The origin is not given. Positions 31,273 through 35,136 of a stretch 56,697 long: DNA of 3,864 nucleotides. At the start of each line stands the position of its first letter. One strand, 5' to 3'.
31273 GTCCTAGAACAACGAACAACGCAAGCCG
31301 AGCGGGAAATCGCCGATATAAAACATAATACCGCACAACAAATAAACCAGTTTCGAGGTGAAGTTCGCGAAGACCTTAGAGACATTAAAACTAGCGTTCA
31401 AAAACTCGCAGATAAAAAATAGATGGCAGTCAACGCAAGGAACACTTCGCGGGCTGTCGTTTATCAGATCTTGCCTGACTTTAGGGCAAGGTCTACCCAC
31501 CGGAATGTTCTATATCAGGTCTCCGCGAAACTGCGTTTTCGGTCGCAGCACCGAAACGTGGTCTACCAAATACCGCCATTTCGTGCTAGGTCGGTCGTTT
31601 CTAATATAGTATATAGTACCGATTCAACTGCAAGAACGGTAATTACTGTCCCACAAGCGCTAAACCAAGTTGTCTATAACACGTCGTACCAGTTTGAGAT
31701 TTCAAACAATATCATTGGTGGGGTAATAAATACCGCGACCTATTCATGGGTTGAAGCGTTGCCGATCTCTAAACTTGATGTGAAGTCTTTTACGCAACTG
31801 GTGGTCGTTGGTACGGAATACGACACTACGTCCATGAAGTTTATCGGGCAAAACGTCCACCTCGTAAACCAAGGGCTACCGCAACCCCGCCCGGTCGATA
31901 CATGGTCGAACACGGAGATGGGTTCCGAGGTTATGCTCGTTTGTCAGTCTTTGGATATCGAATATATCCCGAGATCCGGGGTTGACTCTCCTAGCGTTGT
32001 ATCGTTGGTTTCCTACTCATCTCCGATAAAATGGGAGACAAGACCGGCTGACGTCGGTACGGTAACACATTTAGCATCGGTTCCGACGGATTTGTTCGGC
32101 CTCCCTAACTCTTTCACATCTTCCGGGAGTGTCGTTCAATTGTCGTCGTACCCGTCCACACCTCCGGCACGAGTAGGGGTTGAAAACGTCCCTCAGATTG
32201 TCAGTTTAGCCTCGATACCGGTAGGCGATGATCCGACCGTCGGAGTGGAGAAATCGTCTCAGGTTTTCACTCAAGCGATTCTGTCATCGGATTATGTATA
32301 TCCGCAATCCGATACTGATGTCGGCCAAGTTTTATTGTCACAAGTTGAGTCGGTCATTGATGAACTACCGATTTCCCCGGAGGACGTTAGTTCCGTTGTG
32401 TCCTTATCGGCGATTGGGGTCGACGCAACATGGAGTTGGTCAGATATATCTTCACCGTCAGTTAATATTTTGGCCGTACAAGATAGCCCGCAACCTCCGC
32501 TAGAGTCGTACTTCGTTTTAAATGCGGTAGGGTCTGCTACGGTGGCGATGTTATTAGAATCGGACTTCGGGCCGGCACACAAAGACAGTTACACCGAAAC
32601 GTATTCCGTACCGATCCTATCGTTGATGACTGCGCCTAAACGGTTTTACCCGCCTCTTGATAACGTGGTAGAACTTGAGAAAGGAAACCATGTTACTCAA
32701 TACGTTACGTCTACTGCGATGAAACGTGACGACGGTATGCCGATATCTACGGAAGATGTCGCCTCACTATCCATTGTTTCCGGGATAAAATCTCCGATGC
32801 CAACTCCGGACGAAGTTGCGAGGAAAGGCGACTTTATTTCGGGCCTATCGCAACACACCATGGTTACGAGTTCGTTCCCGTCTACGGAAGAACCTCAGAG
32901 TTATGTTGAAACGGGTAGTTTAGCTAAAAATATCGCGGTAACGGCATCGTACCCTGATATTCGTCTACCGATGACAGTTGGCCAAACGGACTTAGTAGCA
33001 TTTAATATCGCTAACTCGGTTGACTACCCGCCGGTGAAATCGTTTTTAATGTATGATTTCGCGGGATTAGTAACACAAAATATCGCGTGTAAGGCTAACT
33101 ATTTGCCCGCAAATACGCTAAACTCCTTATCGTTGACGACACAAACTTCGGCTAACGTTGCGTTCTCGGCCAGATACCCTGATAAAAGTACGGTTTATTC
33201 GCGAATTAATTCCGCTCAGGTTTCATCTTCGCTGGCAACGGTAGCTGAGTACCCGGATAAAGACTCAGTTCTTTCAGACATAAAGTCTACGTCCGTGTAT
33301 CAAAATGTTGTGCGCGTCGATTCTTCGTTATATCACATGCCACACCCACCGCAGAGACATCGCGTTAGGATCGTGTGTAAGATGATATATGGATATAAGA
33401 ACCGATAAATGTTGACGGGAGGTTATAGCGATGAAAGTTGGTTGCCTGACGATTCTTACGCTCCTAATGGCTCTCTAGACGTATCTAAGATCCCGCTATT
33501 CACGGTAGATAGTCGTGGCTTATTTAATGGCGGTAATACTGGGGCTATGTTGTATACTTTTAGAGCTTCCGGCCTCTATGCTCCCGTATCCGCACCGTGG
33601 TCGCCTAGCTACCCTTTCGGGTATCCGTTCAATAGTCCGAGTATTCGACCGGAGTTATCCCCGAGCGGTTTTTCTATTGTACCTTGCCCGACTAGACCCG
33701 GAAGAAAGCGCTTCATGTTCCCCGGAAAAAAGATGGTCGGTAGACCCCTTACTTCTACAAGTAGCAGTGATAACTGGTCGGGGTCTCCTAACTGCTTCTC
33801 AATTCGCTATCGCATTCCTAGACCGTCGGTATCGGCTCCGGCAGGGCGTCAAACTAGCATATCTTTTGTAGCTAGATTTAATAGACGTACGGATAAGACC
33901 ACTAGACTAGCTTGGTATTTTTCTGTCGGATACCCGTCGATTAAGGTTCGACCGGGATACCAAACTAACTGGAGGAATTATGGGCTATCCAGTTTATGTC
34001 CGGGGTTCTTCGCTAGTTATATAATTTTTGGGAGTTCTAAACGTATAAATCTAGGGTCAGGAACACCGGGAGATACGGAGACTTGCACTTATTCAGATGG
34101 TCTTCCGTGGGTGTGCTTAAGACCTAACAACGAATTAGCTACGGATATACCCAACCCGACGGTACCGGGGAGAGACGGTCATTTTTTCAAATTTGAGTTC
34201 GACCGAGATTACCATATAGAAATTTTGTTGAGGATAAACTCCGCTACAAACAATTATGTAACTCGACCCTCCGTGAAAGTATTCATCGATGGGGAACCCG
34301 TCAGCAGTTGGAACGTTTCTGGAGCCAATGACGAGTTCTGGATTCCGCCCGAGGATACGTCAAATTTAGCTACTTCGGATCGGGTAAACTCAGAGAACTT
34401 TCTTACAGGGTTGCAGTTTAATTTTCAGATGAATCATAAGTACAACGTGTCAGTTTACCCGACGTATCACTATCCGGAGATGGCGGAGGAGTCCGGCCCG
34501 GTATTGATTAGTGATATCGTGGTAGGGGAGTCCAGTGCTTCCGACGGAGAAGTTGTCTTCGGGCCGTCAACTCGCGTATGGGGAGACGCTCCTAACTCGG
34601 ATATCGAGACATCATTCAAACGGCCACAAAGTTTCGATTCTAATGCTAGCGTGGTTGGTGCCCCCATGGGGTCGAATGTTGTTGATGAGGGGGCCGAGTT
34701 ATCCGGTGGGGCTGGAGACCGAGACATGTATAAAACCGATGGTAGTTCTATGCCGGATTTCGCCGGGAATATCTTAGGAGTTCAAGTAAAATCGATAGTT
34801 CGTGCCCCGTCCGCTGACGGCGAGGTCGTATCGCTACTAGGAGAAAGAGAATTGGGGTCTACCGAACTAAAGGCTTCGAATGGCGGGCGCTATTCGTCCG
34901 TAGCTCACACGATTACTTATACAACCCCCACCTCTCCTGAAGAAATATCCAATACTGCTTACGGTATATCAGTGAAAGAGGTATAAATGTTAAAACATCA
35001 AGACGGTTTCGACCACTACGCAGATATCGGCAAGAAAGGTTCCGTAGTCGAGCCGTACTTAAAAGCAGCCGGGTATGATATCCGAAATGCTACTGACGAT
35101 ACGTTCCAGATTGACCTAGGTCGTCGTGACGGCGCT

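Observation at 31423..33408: Repeat-rich fibre-like protein with degenerate N-terminal repeats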

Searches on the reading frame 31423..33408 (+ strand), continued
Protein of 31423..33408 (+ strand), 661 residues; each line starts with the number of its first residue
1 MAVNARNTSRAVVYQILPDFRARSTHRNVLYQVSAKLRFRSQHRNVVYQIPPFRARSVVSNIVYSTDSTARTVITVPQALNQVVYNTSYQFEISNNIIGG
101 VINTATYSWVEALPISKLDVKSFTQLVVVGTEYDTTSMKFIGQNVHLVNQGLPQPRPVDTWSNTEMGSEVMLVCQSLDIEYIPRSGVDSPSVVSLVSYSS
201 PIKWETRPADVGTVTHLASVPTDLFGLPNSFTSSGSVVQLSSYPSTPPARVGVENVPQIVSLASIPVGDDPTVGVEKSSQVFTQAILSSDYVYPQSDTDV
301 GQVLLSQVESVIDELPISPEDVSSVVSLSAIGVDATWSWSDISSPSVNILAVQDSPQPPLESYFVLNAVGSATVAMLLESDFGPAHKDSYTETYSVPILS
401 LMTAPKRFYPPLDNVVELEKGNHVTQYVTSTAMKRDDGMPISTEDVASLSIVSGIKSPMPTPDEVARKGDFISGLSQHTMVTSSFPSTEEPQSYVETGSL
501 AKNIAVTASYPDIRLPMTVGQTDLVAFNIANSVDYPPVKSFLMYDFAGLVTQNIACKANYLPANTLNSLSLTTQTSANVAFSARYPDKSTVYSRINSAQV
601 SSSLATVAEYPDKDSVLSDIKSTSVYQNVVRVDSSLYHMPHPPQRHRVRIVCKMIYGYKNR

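Call 90: list_cluster_members(proteins=[window:31423-33408:+, P0004, L005:13389-15518:+])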
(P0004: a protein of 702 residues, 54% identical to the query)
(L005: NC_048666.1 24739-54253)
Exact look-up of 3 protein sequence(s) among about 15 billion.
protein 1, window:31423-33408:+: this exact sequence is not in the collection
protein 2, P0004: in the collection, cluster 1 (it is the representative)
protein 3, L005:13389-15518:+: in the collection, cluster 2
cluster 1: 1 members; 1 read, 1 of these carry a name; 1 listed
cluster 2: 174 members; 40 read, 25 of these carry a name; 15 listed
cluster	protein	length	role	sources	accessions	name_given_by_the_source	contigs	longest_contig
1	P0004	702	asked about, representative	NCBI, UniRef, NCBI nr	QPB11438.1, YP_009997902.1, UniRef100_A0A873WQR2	hypothetical protein JT321_gp11 [Providencia phage Kokobel1] | Uncharacterized protein n=1 Tax=Providencia phage Kokobel1 TaxID=2783540 ...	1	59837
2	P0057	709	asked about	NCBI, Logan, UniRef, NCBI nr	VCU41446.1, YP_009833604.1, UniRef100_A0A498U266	hypothetical+protein [Salmonella phage YSD1] | Hypothetical+protein n=1 Tax=Salmonella phage YSD1 TaxID=2749261 RepID=A0A498U266_9CAUD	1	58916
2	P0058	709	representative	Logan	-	-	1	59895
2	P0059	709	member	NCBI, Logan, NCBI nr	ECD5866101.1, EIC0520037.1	hypothetical protein K9258_004062 [Salmonella enterica subsp. enterica serovar Chester] | hypothetical protein [Salmonella enterica subsp. enterica serovar Typhimurium]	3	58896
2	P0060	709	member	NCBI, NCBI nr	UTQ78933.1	hypothetical protein [Salmonella phage PST-H4]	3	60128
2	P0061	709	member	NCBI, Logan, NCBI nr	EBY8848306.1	hypothetical protein D6S91_18190 [Salmonella enterica subsp. enterica serovar Typhimurium] | hypothetical protein [Salmonella enterica subsp. enterica serovar Typhimurium]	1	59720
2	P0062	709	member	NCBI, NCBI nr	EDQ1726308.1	hypothetical protein GN508_000885 [Salmonella enterica] | hypothetical protein [Salmonella enterica]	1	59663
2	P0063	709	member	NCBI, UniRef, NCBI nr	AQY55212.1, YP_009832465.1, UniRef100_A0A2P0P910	hypothetical protein BSPM4_0036 [Salmonella phage BSPM4] | Uncharacterized protein n=1 Tax=Salmonella phage BSPM4 TaxID=1958913 ... | hypothetical protein HWB10_gp36 [Salmonella phage BSPM4]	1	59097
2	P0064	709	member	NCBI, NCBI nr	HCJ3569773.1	TPA: hypothetical protein NRQ42_003934 [Salmonella enterica subsp. enterica serovar ... | hypothetical protein [Salmonella enterica subsp. enterica serovar Infantis]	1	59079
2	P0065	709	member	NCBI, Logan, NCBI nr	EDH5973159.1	hypothetical protein CB276_20070 [Salmonella enterica subsp. enterica serovar Typhimurium] | hypothetical protein [Salmonella enterica subsp. enterica serovar Typhimurium]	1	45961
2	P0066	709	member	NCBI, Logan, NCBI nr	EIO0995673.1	hypothetical protein LQE38_004340 [Salmonella enterica] | hypothetical protein [Salmonella enterica]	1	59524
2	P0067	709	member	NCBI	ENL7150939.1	hypothetical protein AB5S46_003918 [Salmonella enterica subsp. enterica serovar Newport]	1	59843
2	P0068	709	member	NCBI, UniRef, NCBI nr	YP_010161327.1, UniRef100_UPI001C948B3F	hypothetical protein JT333_gp28 [Serratia phage KpYy 1 41] | hypothetical protein n=1 Tax=Serratia phage KpYy 1 41 TaxID=2698927 RepID=UPI001C948B3F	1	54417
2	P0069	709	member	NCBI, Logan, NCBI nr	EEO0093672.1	hypothetical protein G5H92_001940 [Salmonella enterica subsp. enterica serovar ... | hypothetical protein [Salmonella enterica subsp. enterica serovar Senftenberg]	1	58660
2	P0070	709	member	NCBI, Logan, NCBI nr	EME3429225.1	hypothetical protein VSV34_004305 [Salmonella enterica] | hypothetical protein [Salmonella enterica]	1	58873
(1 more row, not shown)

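Call 107: search_protein_families(library=pfam, proteins=[P0052, P0048, P0055, P0034, P0042, P0049, P0051, P0056, P0053, P0032], max_evalue=0.01)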
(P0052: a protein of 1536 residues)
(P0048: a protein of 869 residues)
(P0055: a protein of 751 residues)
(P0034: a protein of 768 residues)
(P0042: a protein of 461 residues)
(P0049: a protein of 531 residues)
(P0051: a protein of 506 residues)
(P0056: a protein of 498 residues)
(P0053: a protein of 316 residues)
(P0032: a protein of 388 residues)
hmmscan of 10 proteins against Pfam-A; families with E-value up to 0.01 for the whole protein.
P0052 (1536 aa): 3 families
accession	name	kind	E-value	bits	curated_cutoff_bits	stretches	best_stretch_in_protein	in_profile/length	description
PF00754.31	F5_F8_type_C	-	3.6e-07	30.8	28.2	1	208-328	3-116/127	F5/8 type C domain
PF22633.2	F5_F8_type_C_2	-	0.0017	19.4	27.8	1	234-298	10-72/91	NedA-like, galactose-binding domain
PF21722.4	Gly_rich_2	-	0.0074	16.8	24.3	1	383-517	1-141/226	Glycine-rich domain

P0048 (869 aa): 0 families

P0055 (751 aa): 0 families

P0034 (768 aa): 0 families

P0042 (461 aa): 0 families

P0049 (531 aa): 0 families

P0051 (506 aa): 0 families

P0056 (498 aa): 0 families

P0053 (316 aa): 0 families

P0032 (388 aa): 0 families

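Call 109: find_encoding_contigs(protein=P0052, flank=10000, max_places=3)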
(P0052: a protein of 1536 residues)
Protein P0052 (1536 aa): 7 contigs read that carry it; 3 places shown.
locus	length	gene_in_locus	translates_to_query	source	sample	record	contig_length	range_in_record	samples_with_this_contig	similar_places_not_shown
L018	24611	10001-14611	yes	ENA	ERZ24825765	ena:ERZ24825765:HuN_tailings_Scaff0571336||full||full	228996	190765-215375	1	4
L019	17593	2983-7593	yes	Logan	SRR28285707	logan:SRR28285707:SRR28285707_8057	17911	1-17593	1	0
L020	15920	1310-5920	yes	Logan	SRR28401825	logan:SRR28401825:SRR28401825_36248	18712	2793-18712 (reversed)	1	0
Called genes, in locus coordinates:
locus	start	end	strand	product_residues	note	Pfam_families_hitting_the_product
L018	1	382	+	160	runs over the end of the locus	-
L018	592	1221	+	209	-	-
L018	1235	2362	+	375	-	PF03160:Calx-beta (faint)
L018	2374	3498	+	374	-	PF06283:ThuA (weak)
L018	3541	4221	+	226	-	-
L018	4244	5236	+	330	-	-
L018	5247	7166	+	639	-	PF00754:F5_F8_type_C (weak), PF22633:F5_F8_type_C_2 (weak)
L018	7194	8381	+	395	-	-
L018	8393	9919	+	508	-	-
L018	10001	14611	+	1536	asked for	PF00754:F5_F8_type_C (weak)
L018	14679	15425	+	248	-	-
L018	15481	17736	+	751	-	-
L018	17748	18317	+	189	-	-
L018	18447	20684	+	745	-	PF00521:DNA_topoisoIV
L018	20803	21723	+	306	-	-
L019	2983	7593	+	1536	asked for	PF00754:F5_F8_type_C (weak)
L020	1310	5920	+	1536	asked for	PF00754:F5_F8_type_C (weak)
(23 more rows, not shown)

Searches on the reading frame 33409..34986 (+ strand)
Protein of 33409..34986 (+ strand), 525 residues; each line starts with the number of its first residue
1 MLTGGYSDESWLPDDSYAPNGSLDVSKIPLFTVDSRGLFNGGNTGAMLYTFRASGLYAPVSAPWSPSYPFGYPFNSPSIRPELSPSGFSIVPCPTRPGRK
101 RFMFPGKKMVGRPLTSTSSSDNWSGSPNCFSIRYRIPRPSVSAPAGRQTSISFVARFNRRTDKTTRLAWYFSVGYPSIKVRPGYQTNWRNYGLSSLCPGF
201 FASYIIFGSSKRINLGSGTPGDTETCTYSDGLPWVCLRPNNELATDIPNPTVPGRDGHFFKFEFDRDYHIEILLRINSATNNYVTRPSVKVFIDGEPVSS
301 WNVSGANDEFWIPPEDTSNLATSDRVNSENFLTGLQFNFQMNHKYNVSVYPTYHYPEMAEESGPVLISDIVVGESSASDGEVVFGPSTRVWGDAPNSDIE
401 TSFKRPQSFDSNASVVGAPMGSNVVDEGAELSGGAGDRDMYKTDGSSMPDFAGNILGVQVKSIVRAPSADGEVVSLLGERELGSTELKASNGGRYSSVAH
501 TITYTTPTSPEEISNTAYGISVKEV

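Call 15: search_protein_families(library=pfam, proteins=[window:33409-34986:+], max_evalue=0.1)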
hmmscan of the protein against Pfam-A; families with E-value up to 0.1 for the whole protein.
window:33409-34986:+ (525 aa): 1 family
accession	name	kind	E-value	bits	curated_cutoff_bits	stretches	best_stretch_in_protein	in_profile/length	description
PF12786.12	GBV-C_env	-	0.075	12.2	21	0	411-498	206-294/413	GB virus C genotype envelope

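Call 16: search_protein_families(library=phrogs, proteins=[window:33409-34986:+], max_evalue=0.01)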
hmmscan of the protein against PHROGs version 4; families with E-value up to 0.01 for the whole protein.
window:33409-34986:+ (525 aa): 2 families
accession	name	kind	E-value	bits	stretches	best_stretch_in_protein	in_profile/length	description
phrog_10924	-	unknown function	5.2e-09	36.6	1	377-469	248-346/409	-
phrog_27578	-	unknown function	0.00015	22.1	1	375-467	112-210/275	-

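Call 69: search_solved_structures(query=window:33409-34986:+, max_evalue=0.01)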
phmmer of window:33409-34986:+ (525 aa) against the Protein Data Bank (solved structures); distinct sequences matched with E-value up to 0.01: 0.

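Call 89: search_protein_families(library=ncbifam, proteins=[window:33409-34986:+], max_evalue=0.01)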
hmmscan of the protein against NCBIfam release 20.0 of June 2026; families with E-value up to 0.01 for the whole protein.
window:33409-34986:+ (525 aa): 0 families
